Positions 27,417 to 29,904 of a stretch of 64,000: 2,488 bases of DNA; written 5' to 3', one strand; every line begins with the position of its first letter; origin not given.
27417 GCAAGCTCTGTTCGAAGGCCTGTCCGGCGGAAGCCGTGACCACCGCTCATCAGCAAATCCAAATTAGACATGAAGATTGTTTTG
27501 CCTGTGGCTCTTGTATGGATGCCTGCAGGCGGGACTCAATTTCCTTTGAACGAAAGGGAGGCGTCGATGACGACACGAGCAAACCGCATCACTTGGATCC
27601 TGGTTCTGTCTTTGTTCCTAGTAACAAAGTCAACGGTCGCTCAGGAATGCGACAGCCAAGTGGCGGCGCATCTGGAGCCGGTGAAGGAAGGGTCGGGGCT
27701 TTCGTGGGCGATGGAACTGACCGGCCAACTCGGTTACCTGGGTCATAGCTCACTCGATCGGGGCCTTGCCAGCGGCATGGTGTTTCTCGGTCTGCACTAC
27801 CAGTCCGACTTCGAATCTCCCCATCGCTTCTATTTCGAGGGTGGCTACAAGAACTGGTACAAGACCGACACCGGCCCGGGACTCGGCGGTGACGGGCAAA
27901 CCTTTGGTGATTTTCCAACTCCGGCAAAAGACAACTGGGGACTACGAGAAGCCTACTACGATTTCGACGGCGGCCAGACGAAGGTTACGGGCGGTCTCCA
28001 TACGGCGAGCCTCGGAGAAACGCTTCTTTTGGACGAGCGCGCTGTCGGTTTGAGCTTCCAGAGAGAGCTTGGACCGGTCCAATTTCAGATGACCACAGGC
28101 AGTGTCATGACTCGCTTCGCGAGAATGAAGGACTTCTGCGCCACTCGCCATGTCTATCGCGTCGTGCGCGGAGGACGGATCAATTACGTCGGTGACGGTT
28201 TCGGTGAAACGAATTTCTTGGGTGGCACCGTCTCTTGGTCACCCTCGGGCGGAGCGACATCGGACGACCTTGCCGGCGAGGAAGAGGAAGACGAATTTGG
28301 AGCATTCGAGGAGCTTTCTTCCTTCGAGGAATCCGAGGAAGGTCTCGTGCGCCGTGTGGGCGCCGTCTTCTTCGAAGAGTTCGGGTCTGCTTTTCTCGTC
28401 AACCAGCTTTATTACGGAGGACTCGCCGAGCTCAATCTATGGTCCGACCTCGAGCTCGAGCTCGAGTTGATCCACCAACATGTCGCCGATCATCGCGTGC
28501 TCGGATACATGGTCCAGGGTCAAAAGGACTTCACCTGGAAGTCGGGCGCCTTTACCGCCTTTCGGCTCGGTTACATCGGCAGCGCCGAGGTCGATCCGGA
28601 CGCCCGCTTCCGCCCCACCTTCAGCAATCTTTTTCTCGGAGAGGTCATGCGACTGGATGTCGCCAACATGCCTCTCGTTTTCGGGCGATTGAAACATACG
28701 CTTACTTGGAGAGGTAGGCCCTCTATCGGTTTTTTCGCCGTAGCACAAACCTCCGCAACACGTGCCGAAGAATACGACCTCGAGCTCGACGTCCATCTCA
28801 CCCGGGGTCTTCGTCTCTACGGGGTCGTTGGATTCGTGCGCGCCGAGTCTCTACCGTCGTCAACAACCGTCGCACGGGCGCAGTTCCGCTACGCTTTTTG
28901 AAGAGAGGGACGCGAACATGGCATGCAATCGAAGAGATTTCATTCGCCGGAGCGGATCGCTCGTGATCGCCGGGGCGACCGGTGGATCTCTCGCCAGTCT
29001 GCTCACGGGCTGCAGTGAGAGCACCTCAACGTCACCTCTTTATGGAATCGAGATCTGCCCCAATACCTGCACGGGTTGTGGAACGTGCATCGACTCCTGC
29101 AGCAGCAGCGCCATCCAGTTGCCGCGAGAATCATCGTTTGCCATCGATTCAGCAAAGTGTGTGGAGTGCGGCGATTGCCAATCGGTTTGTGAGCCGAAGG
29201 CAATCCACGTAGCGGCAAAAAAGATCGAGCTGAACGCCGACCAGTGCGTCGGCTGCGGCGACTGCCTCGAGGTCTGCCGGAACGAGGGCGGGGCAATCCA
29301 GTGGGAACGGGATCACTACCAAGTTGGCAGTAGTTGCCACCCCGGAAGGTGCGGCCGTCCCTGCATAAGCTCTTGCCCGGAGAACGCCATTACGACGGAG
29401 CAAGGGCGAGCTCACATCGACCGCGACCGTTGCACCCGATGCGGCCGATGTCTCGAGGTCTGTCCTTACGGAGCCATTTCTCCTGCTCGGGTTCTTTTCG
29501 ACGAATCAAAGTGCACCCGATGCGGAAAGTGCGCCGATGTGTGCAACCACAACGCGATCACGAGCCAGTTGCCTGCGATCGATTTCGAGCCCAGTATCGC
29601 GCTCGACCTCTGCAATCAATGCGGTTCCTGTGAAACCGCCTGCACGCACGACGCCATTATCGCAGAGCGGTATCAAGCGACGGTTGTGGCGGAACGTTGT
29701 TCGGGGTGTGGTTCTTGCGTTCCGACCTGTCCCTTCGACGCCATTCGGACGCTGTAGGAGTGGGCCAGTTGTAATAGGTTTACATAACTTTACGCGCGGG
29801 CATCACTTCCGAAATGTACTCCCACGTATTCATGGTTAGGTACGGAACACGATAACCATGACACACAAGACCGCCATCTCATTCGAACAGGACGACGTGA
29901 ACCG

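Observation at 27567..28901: Outer-membrane beta-barrel gene translationally coupled between the NapH-like and polyferredoxin genes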

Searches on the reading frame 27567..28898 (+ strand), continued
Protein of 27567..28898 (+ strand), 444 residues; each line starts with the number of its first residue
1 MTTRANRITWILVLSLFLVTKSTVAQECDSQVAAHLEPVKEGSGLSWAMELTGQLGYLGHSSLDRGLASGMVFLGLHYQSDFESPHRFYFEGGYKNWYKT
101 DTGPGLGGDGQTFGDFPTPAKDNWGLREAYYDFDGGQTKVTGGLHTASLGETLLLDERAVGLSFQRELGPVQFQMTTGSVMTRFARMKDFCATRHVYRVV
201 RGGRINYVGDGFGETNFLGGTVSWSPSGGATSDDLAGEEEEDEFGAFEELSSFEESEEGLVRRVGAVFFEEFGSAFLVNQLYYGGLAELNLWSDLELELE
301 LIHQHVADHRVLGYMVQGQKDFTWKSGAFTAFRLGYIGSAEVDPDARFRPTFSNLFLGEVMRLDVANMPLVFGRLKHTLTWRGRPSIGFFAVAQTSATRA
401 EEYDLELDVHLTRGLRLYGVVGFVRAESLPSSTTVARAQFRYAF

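Call 76: search_protein_families(library=pfam, alignment_id=A4, max_evalue=0.00001)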
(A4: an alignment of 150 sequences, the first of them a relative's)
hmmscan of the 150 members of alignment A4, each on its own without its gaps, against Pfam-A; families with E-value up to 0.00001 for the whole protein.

A. member 1, L001:125-1306:- (393 aa): 4 families
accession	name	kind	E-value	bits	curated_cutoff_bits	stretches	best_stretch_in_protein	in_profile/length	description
PF03060.21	NMO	-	1.2e-49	170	28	1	30-382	2-331/331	Nitronate monooxygenase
PF00478.31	IMPDH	-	1.9e-11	44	25.6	0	225-279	197-251/345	IMP dehydrogenase / GMP reductase domain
PF01645.23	Glu_synthase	-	1.3e-06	28.3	20.4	1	154-274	200-314/369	Conserved region in glutamate synthase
PF01180.27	DHO_dh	-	1.5e-06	28.1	27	1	225-268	230-273/291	Dihydroorotate dehydrogenase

B. families by the number of members that match (of 150 scanned): 156 families (the first 25 are shown)
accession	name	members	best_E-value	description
PF00440.29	TetR_N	11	1.2e-14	Bacterial regulatory proteins, tetR family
PF08359.16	TetR_C_4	10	6.2e-13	YsiA-like protein, C-terminal region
PF03773.19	ArsP_1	7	1.3e-35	Predicted permease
PF09968.15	DUF2202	6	7.3e-60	Uncharacterized protein domain (DUF2202)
PF18962.6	Por_Secre_tail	5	4.5e-19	Secretion system C-terminal sorting domain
PF17938.6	TetR_C_29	5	8.8e-09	Tetracyclin repressor-like, C-terminal domain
PF08361.16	TetR_C_2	5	9.7e-09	MAATS-type transcriptional repressor, C-terminal region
PF04542.20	Sigma70_r2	4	1.9e-18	Sigma-70 region 2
PF04545.22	Sigma70_r4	4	1.6e-16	Sigma-70, region 4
PF07883.17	Cupin_2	4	5.3e-13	Cupin domain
PF04055.27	Radical_SAM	3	9e-21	Radical SAM superfamily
PF08281.18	Sigma70_r4_2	3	2.7e-18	Sigma-70, region 4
PF06980.17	DUF1302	3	8.8e-13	Protein of unknown function (DUF1302)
PF17932.6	TetR_C_24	3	1.7e-06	Tetracyclin repressor-like, C-terminal domain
PF03781.23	FGE-sulfatase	2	4e-90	Sulfatase-modifying factor enzyme 1-like domain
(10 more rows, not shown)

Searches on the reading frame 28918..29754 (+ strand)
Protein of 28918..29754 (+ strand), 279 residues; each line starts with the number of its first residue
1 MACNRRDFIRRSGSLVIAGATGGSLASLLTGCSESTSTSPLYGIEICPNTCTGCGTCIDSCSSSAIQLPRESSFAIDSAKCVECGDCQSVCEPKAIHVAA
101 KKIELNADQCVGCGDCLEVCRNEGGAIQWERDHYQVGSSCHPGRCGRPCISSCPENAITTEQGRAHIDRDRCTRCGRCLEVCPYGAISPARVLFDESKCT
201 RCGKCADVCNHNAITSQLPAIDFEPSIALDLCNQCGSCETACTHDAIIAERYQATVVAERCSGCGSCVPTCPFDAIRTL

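Call 4: search_protein_families(library=pfam, proteins=[window:28918-29754:+], max_evalue=1)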
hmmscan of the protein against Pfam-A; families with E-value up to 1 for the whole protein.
window:28918-29754:+ (279 aa): 16 families
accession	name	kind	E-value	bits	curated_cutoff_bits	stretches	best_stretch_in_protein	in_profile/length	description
PF00037.32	Fer4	-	6.3e-40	133.9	21.1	7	166-188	2-24/24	4Fe-4S binding domain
PF12837.12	Fer4_6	-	5.7e-38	127.5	25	8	165-187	2-24/24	4Fe-4S binding domain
PF12838.12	Fer4_7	-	2e-31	108.7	27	5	198-246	1-52/52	4Fe-4S dicluster domain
PF12797.12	Fer4_2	-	9.7e-30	100.8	24.5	7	165-184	3-22/22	4Fe-4S binding domain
PF14697.11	Fer4_21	-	1.2e-27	96.2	35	5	227-277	3-58/59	4Fe-4S dicluster domain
PF25160.1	LdpA_Fe-S-bd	-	3.1e-27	94.5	27.6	6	142-188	2-44/49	LdpA Fe-S cluster-binding domain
PF13237.11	Fer4_10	-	1.2e-25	89.6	25.5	5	76-120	4-52/53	4Fe-4S dicluster domain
PF13187.11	Fer4_9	-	3.2e-25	88.3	27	5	51-96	2-52/52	4Fe-4S dicluster domain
PF13484.11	Fer4_16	-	3.1e-21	76.3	30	6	171-190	1-20/66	4Fe-4S double cluster binding domain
PF12800.12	Fer4_4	-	3.9e-16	58.2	24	5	259-273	2-16/17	4Fe-4S binding domain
PF12798.12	Fer4_3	-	4e-15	55.7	27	5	172-186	1-15/15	4Fe-4S binding domain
PF13183.11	Fer4_8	-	2.6e-08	34.7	27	2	170-184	3-17/68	4Fe-4S dicluster domain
PF13534.11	Fer4_17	-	4e-07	30.9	22.2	1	253-273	38-58/61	4Fe-4S dicluster domain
PF17179.9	Fer4_22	-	0.0048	18.2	27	2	103-122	74-93/95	4Fe-4S dicluster domain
PF13746.11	Fer4_18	-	0.014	16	27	2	156-211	45-97/114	4Fe-4S dicluster domain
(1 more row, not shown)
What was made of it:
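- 28918..29757 (+): Tat-exported lipoprotein polyferredoxin (279 aa). It has the Tat motif NRRDFIR, the lipobox LLTGC, and seven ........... motifs (about 8 [4Fe-4S] clusters). Pfam Fer4 in 7 stretches, E=6e-40 (call 4).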

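Call 6: search_protein_families(library=ncbifam, proteins=[window:28918-29754:+], max_evalue=1)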
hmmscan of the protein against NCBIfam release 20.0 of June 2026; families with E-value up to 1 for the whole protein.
window:28918-29754:+ (279 aa): 101 families (the best 25 are shown)
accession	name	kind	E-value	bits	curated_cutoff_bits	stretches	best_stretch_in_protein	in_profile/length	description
NF058577.1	FdxA_fam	equivalog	6e-32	109.6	65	5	135-186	4-52/52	4Fe-4S ferredoxin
TIGR04105.1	FeFe_hydrog_B1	subfamily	1e-30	106.9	450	5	131-188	104-160/462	monomeric [FeFe] hydrogenase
NF038196.1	ferrodoxin_EFR1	subfamily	8.1e-29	101.3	75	7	166-215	181-230/242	EFR1 family ferrodoxin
TIGR02700.1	flavo_MJ0208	hypoth_equivalog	1.7e-26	93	251.35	5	145-188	153-195/234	dihydromethanopterin reductase (acceptor)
NF040864.1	HgcB_ferredoxin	equivalog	4.1e-26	90.6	99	5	44-99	9-64/93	mercury methylation ferredoxin HgcB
TIGR02179.1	PorD_KorD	subfamily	1.7e-25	88.9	60.05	6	76-129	22-74/78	2-oxoacid:acceptor oxidoreductase, delta subunit, pyruvate/2-ketoisovalerate family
NF043069.1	T4HPD_activ_SAM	equivalog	4.5e-24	85.3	425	6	42-104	44-105/299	trans-4-hydroxy-L-proline dehydratase activase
NF040770.1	hetero_SS_HdrA2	exception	1.3e-22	79.7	1100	4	158-216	565-625/777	CoB-CoM heterodisulfide reductase HdrA2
NF040684.1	PorD_Arch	equivalog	1.6e-22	79.4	120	5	148-188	39-80/85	pyruvate synthase subunit PorD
TIGR00402.1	napF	equivalog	1.9e-21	76.6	102.2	4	190-276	60-148/149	ferredoxin-type protein NapF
NF045874.1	Vhu_polyferre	exception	1.1e-20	73.7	600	4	145-188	133-175/381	F420-non-reducing hydrogenase associated-polyferredoxin VhuB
NF005503.0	PRK07118.1-2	equivalog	1.8e-20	73.4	252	5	149-187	146-184/292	RnfABCDGE type electron transport complex subunit B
NF005506.0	PRK07118.1-5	equivalog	9.5e-20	71.1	388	4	147-184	222-259/279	Fe-S cluster domain-containing protein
NF041891.1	hdrA_Methbact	equivalog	1.2e-19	70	1300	4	155-215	557-619/762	ferredoxin:CoB-CoM heterodisulfide reductase subunit HdrA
NF042909.1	FMH_DH_FwdF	exception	1.4e-19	70.4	375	4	162-253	217-317/336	tungsten-dependent formylmethanofuran dehydrogenase subunit FwdF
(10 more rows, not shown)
